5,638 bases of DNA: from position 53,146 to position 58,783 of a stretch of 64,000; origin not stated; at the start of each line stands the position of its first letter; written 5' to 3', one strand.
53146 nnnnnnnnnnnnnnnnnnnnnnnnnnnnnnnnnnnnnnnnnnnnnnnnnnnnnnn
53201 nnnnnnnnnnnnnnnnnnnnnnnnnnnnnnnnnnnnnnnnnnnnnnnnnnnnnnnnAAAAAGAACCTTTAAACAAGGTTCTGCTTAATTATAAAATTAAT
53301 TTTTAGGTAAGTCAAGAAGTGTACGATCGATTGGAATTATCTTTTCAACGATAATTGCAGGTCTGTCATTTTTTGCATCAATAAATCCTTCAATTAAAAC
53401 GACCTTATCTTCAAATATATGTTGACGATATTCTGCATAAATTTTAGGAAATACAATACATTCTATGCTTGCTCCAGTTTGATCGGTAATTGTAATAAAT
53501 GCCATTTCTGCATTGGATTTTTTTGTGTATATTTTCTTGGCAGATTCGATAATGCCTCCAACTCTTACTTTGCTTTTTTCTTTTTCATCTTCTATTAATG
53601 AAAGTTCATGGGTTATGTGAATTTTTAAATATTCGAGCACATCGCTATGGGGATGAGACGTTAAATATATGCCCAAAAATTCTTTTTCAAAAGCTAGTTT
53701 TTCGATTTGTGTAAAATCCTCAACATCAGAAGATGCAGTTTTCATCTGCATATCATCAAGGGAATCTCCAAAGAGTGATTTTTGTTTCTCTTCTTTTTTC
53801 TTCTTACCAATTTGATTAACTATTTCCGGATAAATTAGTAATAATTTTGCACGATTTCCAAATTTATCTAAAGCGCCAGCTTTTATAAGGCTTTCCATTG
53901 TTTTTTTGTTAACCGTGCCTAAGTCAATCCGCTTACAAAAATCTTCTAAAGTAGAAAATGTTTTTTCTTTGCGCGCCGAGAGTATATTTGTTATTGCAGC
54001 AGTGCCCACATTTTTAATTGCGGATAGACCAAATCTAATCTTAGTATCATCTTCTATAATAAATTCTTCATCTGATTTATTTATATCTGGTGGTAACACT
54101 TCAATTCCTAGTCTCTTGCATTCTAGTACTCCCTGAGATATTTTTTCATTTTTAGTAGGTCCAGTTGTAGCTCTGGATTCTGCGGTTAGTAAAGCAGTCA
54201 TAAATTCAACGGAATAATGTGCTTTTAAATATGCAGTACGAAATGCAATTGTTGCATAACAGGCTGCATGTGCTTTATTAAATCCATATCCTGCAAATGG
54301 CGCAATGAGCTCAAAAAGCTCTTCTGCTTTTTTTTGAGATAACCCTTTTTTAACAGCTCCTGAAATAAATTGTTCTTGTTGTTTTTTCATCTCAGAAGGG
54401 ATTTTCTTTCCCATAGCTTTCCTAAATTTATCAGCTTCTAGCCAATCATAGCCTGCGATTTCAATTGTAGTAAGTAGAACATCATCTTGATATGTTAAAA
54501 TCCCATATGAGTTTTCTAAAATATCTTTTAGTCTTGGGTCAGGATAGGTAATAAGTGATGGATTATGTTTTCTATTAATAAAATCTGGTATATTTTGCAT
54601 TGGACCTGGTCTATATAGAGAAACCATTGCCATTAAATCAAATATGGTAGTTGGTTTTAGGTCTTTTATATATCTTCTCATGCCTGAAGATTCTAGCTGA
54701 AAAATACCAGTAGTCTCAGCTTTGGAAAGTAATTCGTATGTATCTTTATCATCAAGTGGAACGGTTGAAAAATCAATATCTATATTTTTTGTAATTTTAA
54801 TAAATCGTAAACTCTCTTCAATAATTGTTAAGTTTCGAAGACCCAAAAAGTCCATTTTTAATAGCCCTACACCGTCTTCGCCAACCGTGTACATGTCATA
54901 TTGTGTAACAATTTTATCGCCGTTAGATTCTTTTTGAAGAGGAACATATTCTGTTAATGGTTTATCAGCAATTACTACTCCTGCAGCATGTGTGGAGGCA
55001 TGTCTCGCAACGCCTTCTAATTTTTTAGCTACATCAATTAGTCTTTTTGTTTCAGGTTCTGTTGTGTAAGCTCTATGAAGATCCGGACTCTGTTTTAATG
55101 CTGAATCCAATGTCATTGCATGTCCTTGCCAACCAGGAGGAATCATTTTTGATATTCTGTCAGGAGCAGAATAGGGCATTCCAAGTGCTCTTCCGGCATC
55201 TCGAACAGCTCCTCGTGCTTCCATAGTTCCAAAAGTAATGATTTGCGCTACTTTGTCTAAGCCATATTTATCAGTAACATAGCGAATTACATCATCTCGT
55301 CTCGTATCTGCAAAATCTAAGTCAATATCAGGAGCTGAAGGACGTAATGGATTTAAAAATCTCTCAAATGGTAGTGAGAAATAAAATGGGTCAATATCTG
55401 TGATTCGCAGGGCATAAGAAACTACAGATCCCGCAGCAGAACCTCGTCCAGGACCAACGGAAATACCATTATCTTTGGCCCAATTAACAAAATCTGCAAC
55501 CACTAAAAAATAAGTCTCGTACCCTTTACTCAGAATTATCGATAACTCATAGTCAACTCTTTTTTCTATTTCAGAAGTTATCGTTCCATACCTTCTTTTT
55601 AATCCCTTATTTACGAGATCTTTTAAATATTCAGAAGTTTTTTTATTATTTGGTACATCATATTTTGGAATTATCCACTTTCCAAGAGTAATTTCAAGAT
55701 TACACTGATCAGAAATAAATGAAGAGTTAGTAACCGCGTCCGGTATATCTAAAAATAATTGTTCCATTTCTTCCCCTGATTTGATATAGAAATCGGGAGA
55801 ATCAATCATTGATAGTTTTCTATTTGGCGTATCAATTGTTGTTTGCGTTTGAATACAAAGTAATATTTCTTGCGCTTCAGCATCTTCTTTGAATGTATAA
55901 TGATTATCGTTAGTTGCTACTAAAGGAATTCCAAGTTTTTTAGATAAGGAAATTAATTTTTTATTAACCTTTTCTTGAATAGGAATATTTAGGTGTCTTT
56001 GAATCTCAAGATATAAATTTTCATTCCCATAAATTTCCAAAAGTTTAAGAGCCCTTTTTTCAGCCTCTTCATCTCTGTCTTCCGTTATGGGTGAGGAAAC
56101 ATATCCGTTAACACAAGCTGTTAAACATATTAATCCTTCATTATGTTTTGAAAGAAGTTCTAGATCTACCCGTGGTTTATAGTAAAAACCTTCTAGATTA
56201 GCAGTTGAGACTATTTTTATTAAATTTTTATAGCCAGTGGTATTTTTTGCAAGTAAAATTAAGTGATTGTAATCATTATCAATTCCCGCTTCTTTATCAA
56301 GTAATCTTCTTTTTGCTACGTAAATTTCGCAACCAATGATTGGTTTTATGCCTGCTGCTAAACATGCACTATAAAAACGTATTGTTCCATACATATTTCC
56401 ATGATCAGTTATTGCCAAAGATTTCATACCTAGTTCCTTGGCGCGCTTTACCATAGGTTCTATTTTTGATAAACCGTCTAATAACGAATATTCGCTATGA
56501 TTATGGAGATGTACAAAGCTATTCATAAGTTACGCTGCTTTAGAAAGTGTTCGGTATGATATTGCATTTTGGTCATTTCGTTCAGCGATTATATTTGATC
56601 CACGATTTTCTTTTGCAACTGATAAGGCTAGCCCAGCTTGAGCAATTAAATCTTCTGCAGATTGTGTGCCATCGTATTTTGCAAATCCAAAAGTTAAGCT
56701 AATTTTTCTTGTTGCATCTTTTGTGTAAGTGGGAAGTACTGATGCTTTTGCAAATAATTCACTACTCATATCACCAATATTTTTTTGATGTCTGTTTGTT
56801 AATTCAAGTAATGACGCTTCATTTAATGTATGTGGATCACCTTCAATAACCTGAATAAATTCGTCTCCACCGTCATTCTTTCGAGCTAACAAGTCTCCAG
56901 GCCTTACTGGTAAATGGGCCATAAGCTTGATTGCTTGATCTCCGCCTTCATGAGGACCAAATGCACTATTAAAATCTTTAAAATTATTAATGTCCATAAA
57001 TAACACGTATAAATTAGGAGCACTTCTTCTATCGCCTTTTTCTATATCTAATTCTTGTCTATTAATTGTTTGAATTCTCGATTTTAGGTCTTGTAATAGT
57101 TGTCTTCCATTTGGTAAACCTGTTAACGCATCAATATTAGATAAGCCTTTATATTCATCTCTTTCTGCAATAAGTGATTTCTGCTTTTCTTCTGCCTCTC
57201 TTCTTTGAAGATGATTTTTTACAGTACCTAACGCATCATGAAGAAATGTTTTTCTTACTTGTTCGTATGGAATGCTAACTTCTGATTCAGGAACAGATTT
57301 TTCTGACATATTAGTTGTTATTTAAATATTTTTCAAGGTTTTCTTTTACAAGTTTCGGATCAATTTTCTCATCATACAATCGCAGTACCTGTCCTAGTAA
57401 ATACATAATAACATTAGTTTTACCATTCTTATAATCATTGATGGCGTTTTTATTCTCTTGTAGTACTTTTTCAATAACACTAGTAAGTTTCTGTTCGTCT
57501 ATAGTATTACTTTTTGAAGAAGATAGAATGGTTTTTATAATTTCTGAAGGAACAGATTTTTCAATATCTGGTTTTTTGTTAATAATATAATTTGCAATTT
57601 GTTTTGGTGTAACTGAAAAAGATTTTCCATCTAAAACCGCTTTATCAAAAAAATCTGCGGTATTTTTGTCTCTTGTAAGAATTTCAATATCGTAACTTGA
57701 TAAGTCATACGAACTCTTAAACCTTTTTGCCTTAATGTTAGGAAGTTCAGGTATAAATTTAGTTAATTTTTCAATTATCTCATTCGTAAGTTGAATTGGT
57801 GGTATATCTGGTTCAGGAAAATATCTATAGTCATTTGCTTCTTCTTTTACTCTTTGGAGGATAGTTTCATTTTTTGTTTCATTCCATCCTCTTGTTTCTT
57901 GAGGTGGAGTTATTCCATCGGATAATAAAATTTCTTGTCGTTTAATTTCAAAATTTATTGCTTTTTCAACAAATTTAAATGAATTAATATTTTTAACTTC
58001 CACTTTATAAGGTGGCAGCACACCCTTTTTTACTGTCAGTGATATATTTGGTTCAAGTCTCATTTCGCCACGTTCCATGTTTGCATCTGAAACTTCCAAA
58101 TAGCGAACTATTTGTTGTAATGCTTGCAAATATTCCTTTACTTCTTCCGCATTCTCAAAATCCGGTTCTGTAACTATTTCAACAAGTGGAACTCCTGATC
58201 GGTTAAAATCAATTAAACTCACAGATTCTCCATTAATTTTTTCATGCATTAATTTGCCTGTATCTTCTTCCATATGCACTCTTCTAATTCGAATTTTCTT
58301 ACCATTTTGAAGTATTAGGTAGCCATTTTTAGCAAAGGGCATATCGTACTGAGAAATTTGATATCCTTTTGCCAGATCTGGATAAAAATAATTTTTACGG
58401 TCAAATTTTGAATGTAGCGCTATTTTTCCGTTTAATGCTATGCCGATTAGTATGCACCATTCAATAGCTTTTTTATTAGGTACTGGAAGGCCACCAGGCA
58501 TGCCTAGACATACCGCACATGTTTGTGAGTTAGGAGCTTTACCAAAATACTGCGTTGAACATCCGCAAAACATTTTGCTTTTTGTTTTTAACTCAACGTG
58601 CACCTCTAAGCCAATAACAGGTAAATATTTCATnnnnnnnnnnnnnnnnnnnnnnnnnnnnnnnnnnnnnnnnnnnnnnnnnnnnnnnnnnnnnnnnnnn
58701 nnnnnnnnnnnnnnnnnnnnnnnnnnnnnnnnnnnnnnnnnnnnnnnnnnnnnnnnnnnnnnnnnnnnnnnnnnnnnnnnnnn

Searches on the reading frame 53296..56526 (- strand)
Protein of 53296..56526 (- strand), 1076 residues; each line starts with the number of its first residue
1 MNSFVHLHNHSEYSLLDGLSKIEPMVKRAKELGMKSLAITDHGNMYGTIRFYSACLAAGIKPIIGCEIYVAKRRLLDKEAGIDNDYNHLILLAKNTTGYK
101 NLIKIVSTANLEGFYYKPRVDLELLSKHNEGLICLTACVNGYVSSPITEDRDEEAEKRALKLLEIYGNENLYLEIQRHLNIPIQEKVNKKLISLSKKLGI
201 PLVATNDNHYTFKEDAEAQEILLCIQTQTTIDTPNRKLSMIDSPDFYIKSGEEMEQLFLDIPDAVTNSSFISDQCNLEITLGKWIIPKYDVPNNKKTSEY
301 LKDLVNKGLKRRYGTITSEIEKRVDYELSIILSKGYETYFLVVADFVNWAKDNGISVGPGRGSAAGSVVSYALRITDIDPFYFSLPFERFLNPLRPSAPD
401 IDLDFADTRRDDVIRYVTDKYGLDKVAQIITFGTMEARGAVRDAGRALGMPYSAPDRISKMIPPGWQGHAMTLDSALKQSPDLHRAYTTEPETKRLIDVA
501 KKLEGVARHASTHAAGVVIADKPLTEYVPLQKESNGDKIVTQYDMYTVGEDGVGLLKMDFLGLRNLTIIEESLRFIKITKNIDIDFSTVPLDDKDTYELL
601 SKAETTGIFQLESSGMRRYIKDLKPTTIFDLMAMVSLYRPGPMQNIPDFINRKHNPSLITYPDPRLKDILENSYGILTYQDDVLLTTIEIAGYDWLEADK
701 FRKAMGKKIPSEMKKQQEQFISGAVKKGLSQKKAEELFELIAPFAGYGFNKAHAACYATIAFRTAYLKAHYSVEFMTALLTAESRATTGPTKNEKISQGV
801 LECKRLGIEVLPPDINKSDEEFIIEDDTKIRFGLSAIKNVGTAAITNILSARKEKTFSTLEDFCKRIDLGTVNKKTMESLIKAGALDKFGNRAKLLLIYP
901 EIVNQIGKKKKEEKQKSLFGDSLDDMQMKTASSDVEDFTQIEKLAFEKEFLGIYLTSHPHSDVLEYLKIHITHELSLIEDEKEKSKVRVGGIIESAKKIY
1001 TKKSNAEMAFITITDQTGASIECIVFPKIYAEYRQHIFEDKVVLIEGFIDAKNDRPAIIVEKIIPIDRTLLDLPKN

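Call 72: search_protein_families(library=pfam, proteins=[window:53296-56526:-], max_evalue=0.00001)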
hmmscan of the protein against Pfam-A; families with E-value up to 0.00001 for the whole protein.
window:53296-56526:- (1076 aa): 5 families
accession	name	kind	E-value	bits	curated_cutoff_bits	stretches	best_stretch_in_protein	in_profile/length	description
PF07733.18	DNA_pol3_alpha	-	9.6e-99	330.6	23.9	1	299-562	1-260/260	Bacterial DNA polymerase III alpha NTPase domain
PF02811.25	PHP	-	6.9e-62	209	26.4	1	6-178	1-164/164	PHP domain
PF17657.6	DNA_pol3_finger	-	2.2e-55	187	22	1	565-728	1-166/166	Bacterial DNA polymerase III alpha subunit finger domain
PF14579.12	HHH_6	-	7.7e-32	109.8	25.6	1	807-894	1-89/90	Helix-hairpin-helix motif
PF01336.31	tRNA_anti-codon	-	8.9e-11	42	27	1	987-1066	1-75/75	OB-fold nucleic acid binding domain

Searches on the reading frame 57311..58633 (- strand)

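Call 72: search_protein_families(library=pfam, proteins=[window:57311-58633:-], max_evalue=0.00001)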
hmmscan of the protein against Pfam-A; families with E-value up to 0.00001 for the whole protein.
window:57311-58633:- (440 aa): 2 families
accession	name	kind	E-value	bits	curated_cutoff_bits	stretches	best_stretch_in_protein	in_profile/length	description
PF02934.20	GatB_N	-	1.7e-112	375.6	23.4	1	6-288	2-277/277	GatB/GatE catalytic domain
PF02637.23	GatB_Yqey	-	3.1e-13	50.3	27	1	368-437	78-148/148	GatB domain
